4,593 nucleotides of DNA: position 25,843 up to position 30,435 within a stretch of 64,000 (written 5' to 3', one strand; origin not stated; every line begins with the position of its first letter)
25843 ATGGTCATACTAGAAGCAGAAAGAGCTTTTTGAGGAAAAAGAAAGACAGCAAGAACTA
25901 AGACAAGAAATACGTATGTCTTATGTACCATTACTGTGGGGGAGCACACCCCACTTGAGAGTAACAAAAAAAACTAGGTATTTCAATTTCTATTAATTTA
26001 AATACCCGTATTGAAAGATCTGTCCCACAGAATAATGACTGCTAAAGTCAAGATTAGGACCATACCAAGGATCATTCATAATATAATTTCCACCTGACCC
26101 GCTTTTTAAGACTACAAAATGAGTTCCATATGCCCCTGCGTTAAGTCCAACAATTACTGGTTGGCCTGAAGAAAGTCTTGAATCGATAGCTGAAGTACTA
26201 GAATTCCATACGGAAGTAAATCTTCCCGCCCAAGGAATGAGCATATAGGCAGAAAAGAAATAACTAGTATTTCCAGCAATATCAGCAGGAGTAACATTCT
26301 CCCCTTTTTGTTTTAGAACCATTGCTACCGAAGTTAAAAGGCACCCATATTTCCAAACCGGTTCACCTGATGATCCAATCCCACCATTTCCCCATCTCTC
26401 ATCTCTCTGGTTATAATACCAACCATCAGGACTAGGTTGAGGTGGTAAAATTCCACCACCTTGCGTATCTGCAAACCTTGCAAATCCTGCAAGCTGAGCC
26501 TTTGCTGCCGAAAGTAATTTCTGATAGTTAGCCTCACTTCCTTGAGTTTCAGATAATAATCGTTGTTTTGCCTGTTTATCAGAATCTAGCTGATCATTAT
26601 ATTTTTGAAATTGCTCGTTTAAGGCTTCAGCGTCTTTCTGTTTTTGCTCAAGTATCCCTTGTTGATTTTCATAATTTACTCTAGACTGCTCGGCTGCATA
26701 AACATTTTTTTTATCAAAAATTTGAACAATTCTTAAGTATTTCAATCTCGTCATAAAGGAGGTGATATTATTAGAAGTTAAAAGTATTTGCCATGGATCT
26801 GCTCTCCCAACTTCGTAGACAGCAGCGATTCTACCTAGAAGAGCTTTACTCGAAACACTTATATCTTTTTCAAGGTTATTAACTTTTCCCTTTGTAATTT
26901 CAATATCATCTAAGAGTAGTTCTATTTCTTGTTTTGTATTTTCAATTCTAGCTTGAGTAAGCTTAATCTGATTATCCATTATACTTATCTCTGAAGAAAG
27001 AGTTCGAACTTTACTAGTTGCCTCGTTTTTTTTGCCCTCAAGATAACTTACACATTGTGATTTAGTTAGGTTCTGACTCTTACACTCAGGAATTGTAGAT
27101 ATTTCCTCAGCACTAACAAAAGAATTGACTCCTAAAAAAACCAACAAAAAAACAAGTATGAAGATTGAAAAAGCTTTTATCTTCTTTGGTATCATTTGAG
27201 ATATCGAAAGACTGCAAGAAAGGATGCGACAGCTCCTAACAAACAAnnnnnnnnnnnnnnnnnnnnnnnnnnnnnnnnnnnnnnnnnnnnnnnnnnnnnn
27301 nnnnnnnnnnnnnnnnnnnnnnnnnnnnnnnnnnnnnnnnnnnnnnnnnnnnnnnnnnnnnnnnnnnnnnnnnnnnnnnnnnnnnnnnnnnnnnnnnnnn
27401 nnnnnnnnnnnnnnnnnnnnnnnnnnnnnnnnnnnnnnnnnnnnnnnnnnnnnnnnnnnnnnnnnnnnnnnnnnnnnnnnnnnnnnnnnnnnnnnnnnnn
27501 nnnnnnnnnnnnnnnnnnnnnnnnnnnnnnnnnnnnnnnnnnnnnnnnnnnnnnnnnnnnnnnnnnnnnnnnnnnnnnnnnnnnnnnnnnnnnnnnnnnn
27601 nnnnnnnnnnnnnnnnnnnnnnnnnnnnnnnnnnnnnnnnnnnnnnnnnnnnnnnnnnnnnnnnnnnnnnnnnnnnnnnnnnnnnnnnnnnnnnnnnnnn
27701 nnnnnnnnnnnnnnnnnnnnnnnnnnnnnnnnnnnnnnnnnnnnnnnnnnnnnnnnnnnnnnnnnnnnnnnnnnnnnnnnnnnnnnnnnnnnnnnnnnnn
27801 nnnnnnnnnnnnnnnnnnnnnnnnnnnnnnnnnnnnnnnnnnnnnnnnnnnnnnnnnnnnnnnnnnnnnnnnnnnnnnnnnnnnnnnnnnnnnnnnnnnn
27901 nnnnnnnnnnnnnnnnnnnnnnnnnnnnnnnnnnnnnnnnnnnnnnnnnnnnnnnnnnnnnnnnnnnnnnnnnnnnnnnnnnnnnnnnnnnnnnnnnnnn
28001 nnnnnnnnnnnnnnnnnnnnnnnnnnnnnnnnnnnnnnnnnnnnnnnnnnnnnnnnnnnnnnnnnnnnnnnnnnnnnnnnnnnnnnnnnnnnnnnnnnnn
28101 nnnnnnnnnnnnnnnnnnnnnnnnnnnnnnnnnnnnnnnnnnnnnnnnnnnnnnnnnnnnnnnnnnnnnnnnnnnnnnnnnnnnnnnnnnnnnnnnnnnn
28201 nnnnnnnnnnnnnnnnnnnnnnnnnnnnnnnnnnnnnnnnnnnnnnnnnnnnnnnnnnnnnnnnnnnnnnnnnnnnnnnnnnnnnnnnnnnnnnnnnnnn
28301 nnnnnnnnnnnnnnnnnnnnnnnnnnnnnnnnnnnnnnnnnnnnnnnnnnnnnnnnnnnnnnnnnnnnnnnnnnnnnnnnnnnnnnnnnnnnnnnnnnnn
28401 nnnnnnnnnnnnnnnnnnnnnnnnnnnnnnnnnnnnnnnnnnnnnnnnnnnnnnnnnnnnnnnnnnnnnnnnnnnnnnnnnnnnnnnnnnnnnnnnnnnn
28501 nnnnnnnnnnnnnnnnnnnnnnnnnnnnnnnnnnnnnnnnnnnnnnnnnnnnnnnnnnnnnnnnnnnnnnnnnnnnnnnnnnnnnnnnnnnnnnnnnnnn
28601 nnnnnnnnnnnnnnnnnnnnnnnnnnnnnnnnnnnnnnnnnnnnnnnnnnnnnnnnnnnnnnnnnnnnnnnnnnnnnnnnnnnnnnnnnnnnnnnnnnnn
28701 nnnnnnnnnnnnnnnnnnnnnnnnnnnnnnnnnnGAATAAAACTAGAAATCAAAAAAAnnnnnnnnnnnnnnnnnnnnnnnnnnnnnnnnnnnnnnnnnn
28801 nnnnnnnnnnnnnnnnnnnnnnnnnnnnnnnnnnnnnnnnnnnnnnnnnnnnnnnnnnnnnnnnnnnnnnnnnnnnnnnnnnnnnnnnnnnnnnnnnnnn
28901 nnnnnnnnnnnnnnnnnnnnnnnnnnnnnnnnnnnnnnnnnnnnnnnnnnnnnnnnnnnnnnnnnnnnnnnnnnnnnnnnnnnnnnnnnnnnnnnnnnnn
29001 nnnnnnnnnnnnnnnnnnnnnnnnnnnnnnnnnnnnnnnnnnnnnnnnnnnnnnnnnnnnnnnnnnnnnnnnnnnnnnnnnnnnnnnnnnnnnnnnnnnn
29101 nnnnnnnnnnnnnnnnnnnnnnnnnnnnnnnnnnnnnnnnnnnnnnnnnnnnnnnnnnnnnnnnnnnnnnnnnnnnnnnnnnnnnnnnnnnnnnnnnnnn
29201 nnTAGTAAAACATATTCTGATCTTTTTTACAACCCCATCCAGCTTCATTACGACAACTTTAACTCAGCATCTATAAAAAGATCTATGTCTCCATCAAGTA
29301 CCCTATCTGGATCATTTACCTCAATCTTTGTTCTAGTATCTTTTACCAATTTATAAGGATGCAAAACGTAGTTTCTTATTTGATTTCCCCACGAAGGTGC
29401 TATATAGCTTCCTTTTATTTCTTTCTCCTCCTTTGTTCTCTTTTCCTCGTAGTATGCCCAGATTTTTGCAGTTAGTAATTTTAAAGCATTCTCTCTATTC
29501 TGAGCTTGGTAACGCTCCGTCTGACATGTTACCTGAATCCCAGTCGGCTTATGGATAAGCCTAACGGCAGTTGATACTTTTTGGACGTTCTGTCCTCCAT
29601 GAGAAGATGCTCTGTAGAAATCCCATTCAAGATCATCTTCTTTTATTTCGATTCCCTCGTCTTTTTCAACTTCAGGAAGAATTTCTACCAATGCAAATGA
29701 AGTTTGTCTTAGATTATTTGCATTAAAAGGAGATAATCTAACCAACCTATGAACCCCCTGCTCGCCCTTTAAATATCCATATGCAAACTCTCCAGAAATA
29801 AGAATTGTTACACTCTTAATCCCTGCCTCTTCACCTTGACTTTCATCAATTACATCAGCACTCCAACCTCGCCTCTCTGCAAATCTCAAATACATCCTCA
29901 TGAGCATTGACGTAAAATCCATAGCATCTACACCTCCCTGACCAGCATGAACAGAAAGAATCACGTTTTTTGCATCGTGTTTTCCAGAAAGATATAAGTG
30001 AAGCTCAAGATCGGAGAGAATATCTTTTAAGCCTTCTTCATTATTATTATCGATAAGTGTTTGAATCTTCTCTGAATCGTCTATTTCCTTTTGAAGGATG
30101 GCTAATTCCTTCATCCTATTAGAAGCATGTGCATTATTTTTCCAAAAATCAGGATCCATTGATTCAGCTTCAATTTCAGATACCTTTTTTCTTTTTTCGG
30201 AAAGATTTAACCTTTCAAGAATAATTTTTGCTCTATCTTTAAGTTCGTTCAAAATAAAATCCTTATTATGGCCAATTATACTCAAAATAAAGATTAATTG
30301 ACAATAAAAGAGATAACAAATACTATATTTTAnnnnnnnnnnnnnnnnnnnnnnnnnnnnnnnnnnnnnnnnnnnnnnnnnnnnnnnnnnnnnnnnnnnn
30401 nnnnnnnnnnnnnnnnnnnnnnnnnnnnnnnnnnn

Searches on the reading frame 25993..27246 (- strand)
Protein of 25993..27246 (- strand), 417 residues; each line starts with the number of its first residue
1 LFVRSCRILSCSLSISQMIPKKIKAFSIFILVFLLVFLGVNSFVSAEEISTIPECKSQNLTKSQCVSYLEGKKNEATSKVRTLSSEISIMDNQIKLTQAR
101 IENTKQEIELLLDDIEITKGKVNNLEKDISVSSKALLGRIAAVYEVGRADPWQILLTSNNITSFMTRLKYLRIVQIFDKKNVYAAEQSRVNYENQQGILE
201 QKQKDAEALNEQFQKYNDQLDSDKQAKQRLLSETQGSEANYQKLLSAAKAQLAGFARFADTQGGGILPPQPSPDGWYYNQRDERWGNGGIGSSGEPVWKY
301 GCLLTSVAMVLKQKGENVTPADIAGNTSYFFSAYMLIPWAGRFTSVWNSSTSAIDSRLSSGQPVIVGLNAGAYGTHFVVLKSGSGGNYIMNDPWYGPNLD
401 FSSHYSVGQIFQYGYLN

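Call 95: search_protein_families(library=pfam, proteins=[window:25993-27246:-], max_evalue=0.001)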
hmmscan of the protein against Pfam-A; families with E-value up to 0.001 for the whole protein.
window:25993-27246:- (417 aa): 1 family
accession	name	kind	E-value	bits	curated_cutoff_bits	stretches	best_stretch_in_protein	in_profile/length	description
PF13529.12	Peptidase_C39_2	-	1.4e-08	35.8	24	1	277-394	5-143/143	Peptidase_C39 like family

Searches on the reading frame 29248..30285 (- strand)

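Call 96: search_protein_families(library=pfam, proteins=[window:29248-30285:-], max_evalue=0.001)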
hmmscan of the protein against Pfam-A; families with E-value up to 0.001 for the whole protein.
window:29248-30285:- (345 aa): 2 families
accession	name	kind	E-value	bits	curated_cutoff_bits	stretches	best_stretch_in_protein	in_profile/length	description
PF03462.23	PCRF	-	8.8e-46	156.6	24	1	86-200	80-194/194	PCRF domain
PF00472.26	RF-1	-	1e-34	119.4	35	1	210-318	4-116/116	RF-1 domain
